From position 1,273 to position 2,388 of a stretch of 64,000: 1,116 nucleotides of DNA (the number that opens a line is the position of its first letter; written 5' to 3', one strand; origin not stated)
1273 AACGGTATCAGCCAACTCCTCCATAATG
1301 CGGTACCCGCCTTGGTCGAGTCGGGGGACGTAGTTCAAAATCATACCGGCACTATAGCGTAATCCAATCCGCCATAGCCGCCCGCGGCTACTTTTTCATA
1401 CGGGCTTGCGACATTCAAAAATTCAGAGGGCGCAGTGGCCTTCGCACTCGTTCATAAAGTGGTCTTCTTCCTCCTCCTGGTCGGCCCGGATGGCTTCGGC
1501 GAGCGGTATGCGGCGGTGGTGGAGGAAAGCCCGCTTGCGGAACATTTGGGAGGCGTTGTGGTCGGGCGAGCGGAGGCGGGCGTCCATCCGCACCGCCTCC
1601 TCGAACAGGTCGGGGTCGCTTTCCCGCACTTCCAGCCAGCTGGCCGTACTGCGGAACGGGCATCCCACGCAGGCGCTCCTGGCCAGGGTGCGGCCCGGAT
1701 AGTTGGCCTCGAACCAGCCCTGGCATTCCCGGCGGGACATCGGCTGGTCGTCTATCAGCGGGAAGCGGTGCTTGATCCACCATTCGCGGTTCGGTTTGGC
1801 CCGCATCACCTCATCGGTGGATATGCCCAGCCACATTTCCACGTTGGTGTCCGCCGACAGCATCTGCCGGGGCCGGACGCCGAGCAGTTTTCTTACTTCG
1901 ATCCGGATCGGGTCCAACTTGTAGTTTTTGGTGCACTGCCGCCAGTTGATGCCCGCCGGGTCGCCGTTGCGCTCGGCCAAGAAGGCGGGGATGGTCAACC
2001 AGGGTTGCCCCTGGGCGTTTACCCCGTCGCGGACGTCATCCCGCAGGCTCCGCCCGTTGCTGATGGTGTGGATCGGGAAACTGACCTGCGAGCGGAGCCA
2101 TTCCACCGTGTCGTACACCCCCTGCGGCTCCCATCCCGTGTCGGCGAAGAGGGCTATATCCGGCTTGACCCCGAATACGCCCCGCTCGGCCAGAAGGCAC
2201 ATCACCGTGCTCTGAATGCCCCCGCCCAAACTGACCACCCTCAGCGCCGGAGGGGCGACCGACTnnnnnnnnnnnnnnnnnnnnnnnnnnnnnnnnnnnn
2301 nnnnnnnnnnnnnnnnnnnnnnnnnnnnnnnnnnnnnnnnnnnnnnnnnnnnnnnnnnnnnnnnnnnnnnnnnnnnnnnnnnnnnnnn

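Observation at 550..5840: Compositionally foreign five-gene operon: GHKL ATPase, unknown protein, and a PAPS-reductase-like gene bracketed by two paralogous 260-aa proteins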

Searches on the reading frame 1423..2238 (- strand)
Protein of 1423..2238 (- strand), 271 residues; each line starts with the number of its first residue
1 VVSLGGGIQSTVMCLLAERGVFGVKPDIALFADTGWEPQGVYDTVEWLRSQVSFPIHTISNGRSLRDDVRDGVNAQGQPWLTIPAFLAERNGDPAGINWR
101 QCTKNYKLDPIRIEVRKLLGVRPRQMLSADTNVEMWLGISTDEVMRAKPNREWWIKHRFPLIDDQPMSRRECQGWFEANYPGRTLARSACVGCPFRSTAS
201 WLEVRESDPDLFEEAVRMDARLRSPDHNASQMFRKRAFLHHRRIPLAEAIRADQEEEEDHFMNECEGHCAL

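Call 3: search_protein_families(library=pfam, proteins=[window:1423-2238:-], max_evalue=0.1)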
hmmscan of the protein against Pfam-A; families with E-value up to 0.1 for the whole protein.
window:1423-2238:- (271 aa): 1 family
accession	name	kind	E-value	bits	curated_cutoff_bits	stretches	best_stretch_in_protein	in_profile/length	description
PF01507.26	PAPS_reduct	-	0.00013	22.5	22.5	1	2-67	4-66/175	Phosphoadenosine phosphosulfate reductase domain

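Call 4: search_protein_families(library=padloc, proteins=[window:1423-2238:-], max_evalue=0.1)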
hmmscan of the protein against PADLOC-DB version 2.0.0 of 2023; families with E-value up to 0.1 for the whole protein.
window:1423-2238:- (271 aa): 1 family
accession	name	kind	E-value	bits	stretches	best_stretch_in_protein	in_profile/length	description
PDLC02782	SspD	-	2.4e-11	41.9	1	2-256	4-234/277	SspD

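Call 5: search_protein_families(library=ncbifam, proteins=[window:1423-2238:-], max_evalue=0.1)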
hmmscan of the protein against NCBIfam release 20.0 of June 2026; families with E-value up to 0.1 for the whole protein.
window:1423-2238:- (271 aa): 0 families

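Call 11: find_homologous_proteins(query=window:1423-2238:-, max_evalue=0.001)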
Query window:1423-2238:- (271 aa): 471 proteins with E <= 0.001 among 2644 candidates; the best 120 are listed.
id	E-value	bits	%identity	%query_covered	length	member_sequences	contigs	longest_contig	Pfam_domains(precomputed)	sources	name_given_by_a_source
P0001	6.3e-162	556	87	99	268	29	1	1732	-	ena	-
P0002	6.3e-161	552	89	96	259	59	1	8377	-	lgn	-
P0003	1.6e-134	466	70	100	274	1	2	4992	PF01507.26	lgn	-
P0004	1.8e-134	466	70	100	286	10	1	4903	PF01507.26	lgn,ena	-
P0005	5.1e-134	464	69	100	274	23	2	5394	-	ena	-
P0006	1.3e-132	460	68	100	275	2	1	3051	PF01507.26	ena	-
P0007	2.3e-132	459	69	100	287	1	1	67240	-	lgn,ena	-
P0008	1.2e-131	456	68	100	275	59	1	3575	PF01507.26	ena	-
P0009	3.9e-131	455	68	100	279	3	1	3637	-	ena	-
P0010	1.2e-130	453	68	100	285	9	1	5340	PF01507.26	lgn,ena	-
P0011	5.9e-130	451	67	100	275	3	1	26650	-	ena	-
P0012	7.8e-130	450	67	100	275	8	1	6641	PF01507.26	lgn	-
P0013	1.6e-129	449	70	96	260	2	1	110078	-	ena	-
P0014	1.9e-128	446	66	100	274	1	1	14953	PF01507.26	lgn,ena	-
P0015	2.6e-128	445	66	100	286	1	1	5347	-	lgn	-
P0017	4.4e-128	445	66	100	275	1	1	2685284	PF01507.26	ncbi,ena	-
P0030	9.7e-126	437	68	94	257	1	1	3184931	-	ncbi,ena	-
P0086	3.4e-117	409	66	96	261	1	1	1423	-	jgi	-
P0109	7.7e-104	365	56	100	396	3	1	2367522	-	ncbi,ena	-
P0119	1.7e-91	325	50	100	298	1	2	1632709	-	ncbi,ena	-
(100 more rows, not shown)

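Call 12: find_encoding_contigs(protein=P0002, flank=8000, max_places=3)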
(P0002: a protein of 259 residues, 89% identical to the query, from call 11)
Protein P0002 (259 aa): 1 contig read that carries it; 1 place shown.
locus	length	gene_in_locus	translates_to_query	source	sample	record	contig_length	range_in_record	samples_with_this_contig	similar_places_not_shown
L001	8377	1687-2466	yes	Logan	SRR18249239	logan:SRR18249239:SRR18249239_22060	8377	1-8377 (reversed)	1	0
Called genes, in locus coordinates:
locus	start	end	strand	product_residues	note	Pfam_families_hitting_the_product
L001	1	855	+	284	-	?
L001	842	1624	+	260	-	PF19866:DUF6339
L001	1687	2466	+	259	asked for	-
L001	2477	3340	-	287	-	-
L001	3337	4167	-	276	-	-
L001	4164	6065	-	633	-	-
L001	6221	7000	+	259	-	PF19866:DUF6339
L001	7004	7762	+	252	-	PF19866:DUF6339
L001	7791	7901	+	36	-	-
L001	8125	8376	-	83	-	?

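Call 13: find_encoding_contigs(protein=P0017, flank=8000, max_places=3)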
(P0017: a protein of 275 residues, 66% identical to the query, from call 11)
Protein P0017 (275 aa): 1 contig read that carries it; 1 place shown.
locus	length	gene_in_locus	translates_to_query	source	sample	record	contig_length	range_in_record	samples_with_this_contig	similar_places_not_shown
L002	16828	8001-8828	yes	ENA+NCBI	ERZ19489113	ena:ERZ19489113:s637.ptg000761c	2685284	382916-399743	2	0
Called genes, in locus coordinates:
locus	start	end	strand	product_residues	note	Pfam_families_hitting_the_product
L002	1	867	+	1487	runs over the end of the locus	PF13231:PMT_2, PF10060:DUF2298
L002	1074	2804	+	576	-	PF02463:SMC_N (faint), PF13175:AAA_15, PF13476:AAA_23 (weak), PF13175:AAA_15 (weak), PF13304:AAA_21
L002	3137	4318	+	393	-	PF07690:MFS_1, PF12832:MFS_1_like, PF07690:MFS_1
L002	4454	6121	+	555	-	-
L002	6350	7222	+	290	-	-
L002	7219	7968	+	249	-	PF19866:DUF6339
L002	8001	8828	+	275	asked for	PF01507:PAPS_reduct (weak)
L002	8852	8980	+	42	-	-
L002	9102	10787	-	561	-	PF00664:ABC_membrane, PF00005:ABC_tran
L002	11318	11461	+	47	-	PF05015:HigB-like_toxin (weak)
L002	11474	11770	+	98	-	PF13560:HTH_31 (weak), PF01381:HTH_3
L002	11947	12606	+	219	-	PF13091:PLDc_2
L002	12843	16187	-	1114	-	PF25596:CPSase_L_D1, PF02786:CPSase_L_D2, PF02787:CPSase_L_D3, PF25596:CPSase_L_D1, PF01071:GARS_A, PF02655:ATP-grasp_3 (weak), PF02786:CPSase_L_D2, PF02142:MGS, +4 more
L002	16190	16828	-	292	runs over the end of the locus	PF01939:NucS_C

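Call 14: find_encoding_contigs(protein=P0030, flank=8000, max_places=3)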
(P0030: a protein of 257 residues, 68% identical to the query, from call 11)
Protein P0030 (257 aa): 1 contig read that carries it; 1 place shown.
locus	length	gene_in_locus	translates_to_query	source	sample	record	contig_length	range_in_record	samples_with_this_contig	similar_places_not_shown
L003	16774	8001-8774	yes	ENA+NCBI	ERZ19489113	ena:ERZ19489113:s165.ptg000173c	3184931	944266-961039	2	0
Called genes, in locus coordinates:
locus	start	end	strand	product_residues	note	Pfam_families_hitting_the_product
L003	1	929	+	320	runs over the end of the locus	PF13085:Fer2_3, PF13746:Fer4_18 (faint), PF12838:Fer4_7 (weak), PF13183:Fer4_8, PF13187:Fer4_9, PF13237:Fer4_10 (weak), PF13534:Fer4_17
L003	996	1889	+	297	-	PF02754:CCG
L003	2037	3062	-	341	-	PF00174:Oxidored_molyb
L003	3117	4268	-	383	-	PF02746:MR_MLE_N, PF13378:MR_MLE_C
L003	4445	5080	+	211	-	-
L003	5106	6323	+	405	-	-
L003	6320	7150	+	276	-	-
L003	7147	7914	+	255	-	PF19866:DUF6339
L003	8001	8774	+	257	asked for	-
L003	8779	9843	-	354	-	PF00494:SQS_PSY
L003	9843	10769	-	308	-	PF00296:Bac_luciferase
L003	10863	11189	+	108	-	-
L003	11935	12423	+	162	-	-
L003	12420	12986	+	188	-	PF08937:ThsB_TIR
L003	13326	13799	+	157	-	PF09509:Hypoth_Ymh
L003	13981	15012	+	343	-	PF02628:COX15-CtaA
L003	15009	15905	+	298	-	PF01040:UbiA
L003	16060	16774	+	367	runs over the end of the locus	PF02790:COX2_TM, PF00116:COX2, PF00034:Cytochrom_C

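Call 16: search_solved_structures(query=window:1423-2238:-, max_evalue=1, show_alignments=2)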
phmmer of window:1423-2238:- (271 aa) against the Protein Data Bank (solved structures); distinct sequences matched with E-value up to 1: 3.
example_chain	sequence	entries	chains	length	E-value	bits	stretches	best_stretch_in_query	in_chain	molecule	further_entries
6z1h_A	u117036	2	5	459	0.00082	22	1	19-73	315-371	ANCESTRAL RECONSTRUCTED GLYCOSIDASE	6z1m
9uct_A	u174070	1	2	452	0.0071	19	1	31-73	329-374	beta-glucosidase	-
8ztw_A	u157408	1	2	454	0.022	17.4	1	31-75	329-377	Multifunctional glycoside hydrolase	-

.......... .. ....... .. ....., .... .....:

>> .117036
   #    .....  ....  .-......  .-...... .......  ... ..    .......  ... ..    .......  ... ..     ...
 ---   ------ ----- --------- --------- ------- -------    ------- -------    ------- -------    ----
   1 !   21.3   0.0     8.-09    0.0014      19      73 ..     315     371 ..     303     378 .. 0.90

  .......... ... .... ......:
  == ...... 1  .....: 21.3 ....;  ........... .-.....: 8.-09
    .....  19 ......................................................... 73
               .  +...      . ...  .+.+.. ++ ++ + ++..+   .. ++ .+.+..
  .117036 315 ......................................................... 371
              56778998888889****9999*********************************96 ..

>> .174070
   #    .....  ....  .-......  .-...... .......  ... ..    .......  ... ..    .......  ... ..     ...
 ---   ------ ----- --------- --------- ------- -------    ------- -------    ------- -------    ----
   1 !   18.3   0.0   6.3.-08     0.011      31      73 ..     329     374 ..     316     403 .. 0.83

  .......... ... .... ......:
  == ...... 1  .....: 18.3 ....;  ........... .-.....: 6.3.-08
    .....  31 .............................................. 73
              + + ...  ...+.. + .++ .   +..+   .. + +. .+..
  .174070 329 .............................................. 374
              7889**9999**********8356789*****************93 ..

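Call 17: search_protein_families(library=phrogs, proteins=[window:1423-2238:-], max_evalue=0.1)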
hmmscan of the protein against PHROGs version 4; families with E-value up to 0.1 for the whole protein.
window:1423-2238:- (271 aa): 1 family
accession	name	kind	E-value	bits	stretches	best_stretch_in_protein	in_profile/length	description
phrog_424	-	moron, auxiliary metabolic gene and host takeover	1.2e-41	144.2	1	2-270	165-411/460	phosphoadenosine phosphosulfate reductase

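Call 37: search_protein_families(library=padloc, proteins=[L001:82-855:+, L001:2477-3340:-, L001:3337-4167:-, L001:4164-6065:-, L001:6221-7000:+, L001:7004-7762:+, L002:4454-6121:+, L002:6350-7222:+, L003:5106-6323:+, L003:6320-7150:+], max_evalue=0.01)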
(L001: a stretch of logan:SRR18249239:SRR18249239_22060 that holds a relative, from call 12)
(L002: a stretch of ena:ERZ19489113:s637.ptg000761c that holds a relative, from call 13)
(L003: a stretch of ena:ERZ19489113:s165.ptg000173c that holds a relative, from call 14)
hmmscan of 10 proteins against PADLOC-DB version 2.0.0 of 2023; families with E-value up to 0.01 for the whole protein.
L001:82-855:+ (257 aa): 1 family
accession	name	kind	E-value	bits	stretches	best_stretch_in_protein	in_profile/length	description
PDLC04583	PDC-M33B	-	1.3e-24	85.1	1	3-237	44-270/289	-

L001:2477-3340:- (287 aa): 0 families

L001:3337-4167:- (276 aa): 0 families

L001:4164-6065:- (633 aa): 1 family
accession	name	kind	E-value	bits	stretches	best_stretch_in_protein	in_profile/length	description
PDLC04582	PDC-M33A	-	1.1e-09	35.6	1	35-185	34-189/627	-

L001:6221-7000:+ (259 aa): 3 families
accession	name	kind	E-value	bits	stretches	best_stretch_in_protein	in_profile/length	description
PDLC04586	PDC-M33C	-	2.8e-10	38.1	1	76-248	65-237/247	-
PDLC04587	PDC-M33C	-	2.6e-05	21.7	1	94-199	81-192/312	-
PDLC04584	PDC-M33C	-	0.00022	18.8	1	59-159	49-149/250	-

L001:7004-7762:+ (252 aa): 3 families
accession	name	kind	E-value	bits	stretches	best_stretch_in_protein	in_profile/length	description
PDLC04586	PDC-M33C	-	1.4e-11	42.4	1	67-239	56-232/247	-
PDLC04587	PDC-M33C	-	0.0012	16.2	1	81-156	68-151/312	-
PDLC04584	PDC-M33C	-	0.0031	15.1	1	73-156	63-152/250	-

L002:4454-6121:+ (555 aa): 1 family
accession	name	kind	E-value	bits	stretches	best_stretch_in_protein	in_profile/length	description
PDLC04582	PDC-M33A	-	6e-72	241.2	1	1-462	1-442/627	-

L002:6350-7222:+ (290 aa): 1 family
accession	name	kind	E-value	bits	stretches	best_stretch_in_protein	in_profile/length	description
PDLC04583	PDC-M33B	-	6.1e-29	99.3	1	6-275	5-274/289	-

L003:5106-6323:+ (405 aa): 1 family
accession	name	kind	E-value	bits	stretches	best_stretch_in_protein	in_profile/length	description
PDLC04582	PDC-M33A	-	3.5e-22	76.8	1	4-266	221-470/627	-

L003:6320-7150:+ (276 aa): 1 family
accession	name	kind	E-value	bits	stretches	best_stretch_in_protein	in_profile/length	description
PDLC04583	PDC-M33B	-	9.4e-22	75.7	1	10-271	9-276/289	-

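Call 64: search_dna_similar(query=window:1423-2238:-, collection=phages, mode=protein, max_rows=25, max_evalue=0.001)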
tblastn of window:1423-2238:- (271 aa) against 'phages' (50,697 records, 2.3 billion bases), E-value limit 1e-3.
Records with a match: 52; places in all: 52; records where one place covers at least 80% of the query: 39.
Best place of each record, by identity: <60% 52.
By first word of the organism name: Mycobacterium 28; Vibrio 3; Synechococcus 2; Salisaeta 2; Thermus 2; Pseudomonas 2; Oscillospiraceae 2; Planktothrix 2; Nitrosopumilaceae 2; Geobacillus 1; and 6 more.
By host as written in the record: Mycobacterium abscessus GD43A 3; - 3; Salisaeta sp. SP9-1 2; Thermus thermophilus 2; Mycobacterium abscessus strain BWH-C 2; Mycobacterium abscessus GD21 2; Mycobacterium abscessus T46 2; Pseudomonas aeruginosa 2; and 29 more.
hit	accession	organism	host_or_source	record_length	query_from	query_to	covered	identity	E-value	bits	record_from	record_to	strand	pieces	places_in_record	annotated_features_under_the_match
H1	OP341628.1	Geobacillus phage vB_GthS_PK5.1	Geobacillus thermodenitrificans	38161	1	271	100%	38.5%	9e-49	178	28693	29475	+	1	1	phosphoadenosine phosphosulfate reductase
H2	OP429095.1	Nocardia phage NS-I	Nocardia seriolae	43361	1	258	95%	38.9%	1e-41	157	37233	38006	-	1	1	hypothetical protein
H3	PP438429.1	Synechococcus phage Ssp-JY39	Synechococcus sp.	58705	3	271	99%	36.5%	4e-40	153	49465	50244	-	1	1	putative PAPS reductase | hypothetical protein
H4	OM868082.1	Synechococcus phage Yong-M2-251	Synechococcus sp. PCC 7002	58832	3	271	99%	36.5%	4e-40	153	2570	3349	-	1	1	hypothetical protein (x2)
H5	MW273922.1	Pelagibacter phage HTVC034P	Candidatus Pelagibacter sp. HTCC1062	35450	1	271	100%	36.1%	9e-49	178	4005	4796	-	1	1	putative phosphoadenosine phosphosulfate reductase | hypothetical protein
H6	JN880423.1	Salisaeta icosahedral phage 1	Salisaeta sp. SP9-1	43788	2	271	100%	34.3%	1e-45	169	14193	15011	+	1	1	hypothetical protein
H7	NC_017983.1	Salisaeta icosahedral phage 1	Salisaeta sp. SP9-1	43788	2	271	100%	34.3%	1e-45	169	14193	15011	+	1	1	phosphoadenosine phosphosulfate reductase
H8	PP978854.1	Gordonia phage PotPie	Gordonia rubripertincta NRRL B-16540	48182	1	249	92%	34.8%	3e-33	133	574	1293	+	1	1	2: hypothetical protein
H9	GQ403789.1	Thermus phage P23-77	Thermus thermophilus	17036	1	271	100%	31.8%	8e-32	129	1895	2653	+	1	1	phosphoadenosine phosphosulfate reductase | hypothetical protein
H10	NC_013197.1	Thermus phage P23-77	Thermus thermophilus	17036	1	271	100%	31.8%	8e-32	129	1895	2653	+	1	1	phosphoadenosine phosphosulfate reductase | hypothetical protein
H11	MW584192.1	Mycobacterium phage prophi91-1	Mycobacterium abscessus GD91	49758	1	206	76%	41.5%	8e-36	140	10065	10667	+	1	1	20: PAPS reductase-like domain protein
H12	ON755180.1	Arthrobacter phage Aoka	Arthrobacter globiformis B-2979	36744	1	249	92%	32.7%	1e-31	129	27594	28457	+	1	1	36: hypothetical protein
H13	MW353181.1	Mycobacterium phage phiT46-1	Mycobacterium abscessus strain BWH-C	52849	1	246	91%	30.7%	4e-30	124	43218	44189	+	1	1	58: PAPS reductase-like domain protein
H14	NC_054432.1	Mycobacterium phage phiT46-1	Mycobacterium abscessus strain BWH-C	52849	1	246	91%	30.7%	4e-30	124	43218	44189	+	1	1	58: phosphoadenosine phosphosulfate reductase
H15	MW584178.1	Mycobacterium phage prophiGD21-3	Mycobacterium abscessus GD21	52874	1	246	91%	30.7%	4e-30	124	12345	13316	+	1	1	23: PAPS reductase-like domain protein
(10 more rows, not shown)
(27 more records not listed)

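Call 65: get_annotated_region(hit=H1, flank=3500)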
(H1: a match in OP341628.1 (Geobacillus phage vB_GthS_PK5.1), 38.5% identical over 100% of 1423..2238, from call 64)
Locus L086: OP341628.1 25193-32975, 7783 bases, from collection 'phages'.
description: Geobacillus phage vB_GthS_PK5.1, complete genome.
organism: Geobacillus phage vB_GthS_PK5.1 (NCBI taxid 2985566)
taxonomy: Viruses; Duplodnaviria; Heunggongvirae; Uroviricota; Caudoviricetes
host: Geobacillus thermodenitrificans; source: compost heaps; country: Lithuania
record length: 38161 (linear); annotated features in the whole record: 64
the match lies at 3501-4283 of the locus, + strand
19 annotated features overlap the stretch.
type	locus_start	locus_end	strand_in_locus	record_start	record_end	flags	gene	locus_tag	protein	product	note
CDS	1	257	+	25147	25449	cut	-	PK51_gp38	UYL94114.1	hypothetical protein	-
CDS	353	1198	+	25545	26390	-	-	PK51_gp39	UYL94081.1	DNA replication initiation protein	DnaD domain-containing protein; DNA replication initiation protein DnaD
CDS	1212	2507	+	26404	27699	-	-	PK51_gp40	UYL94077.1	replicative DNA helicase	-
CDS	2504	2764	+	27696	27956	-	-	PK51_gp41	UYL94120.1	hypothetical protein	-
CDS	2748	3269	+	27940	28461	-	-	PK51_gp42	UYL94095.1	HNH endonuclease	-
CDS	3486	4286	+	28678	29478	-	-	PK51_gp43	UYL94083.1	phosphoadenosine phosphosulfate reductase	-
CDS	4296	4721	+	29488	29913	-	-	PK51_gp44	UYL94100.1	single-stranded DNA-binding protein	-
CDS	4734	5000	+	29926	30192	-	-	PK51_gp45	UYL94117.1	putative transcriptional regulator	-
CDS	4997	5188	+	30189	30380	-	-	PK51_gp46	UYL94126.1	hypothetical protein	-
CDS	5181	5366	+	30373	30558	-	-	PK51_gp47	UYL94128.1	hypothetical protein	-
CDS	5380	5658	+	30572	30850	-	-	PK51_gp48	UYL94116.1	hypothetical protein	-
CDS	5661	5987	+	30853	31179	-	-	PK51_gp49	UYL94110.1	nucleoside triphosphate pyrophosphohydrolase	NTP-PPase_u4 domain-containing protein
CDS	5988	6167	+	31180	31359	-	-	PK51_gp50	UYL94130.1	hypothetical protein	-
CDS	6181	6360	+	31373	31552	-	-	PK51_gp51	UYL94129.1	hypothetical protein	-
CDS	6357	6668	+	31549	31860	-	-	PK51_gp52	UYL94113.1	holliday junction resolvase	-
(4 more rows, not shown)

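Call 66: get_annotated_region(hit=H9, flank=3000)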
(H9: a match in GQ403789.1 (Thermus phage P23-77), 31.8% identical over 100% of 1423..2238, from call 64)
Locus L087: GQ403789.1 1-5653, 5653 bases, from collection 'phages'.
description: Thermus phage P23-77, complete genome.
organism: Thermus phage P23-77 (NCBI taxid 2919548)
taxonomy: Viruses; Varidnaviria; Helvetiavirae; Dividoviricota; Laserviricetes; Halopanivirales; Matshushitaviridae; Hukuchivirus; Hukuchivirus P2377
host: Thermus thermophilus; source: -; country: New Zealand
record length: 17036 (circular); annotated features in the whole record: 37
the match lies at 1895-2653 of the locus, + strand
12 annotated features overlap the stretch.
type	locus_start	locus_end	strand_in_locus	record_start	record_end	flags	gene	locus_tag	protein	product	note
CDS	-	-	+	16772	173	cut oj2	-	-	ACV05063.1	hypothetical protein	ORF 36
CDS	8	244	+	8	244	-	-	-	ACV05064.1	hypothetical protein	ORF 37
CDS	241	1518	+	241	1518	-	-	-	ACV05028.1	DNA replication protein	ORF 1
CDS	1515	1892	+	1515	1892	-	-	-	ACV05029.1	hypothetical protein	ORF 2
CDS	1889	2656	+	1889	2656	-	-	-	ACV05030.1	phosphoadenosine phosphosulfate reductase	ORF 3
CDS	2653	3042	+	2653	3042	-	-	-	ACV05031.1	hypothetical protein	ORF 4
CDS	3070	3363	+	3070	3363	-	-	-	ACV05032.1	hypothetical protein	ORF 5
CDS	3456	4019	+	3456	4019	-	-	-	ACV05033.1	VP6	structural protein; ORF 6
CDS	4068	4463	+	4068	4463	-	-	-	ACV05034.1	hypothetical protein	ORF 7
CDS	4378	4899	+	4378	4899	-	-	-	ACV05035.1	hypothetical protein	ORF 8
CDS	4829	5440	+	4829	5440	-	-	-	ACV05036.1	endolysin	ORF 9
CDS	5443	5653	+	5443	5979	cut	-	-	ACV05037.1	amidase endolysin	ORF 10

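Call 89: find_encoding_contigs(protein=P0119, flank=7000, max_places=2)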
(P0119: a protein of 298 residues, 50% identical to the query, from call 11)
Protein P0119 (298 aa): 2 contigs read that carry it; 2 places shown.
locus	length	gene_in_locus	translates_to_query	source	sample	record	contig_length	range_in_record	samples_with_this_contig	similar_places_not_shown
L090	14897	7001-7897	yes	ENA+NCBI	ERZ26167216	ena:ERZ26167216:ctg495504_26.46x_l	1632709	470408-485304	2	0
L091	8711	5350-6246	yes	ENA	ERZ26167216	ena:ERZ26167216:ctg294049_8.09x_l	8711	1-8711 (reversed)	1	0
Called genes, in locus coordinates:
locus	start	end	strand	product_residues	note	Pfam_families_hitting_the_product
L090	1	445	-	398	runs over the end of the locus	PF00872:Transposase_mut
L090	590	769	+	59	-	-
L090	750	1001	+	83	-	PF05930:Phage_AlpA, PF12728:HTH_17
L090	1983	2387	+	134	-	-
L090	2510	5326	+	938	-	PF12965:DUF3854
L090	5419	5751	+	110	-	-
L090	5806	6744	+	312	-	-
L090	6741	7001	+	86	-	-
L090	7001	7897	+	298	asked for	-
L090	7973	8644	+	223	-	-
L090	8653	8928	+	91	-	-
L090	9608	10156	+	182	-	-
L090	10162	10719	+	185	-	PF14791:DNA_pol_B_thumb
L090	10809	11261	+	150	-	-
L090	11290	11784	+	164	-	-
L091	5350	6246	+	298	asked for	-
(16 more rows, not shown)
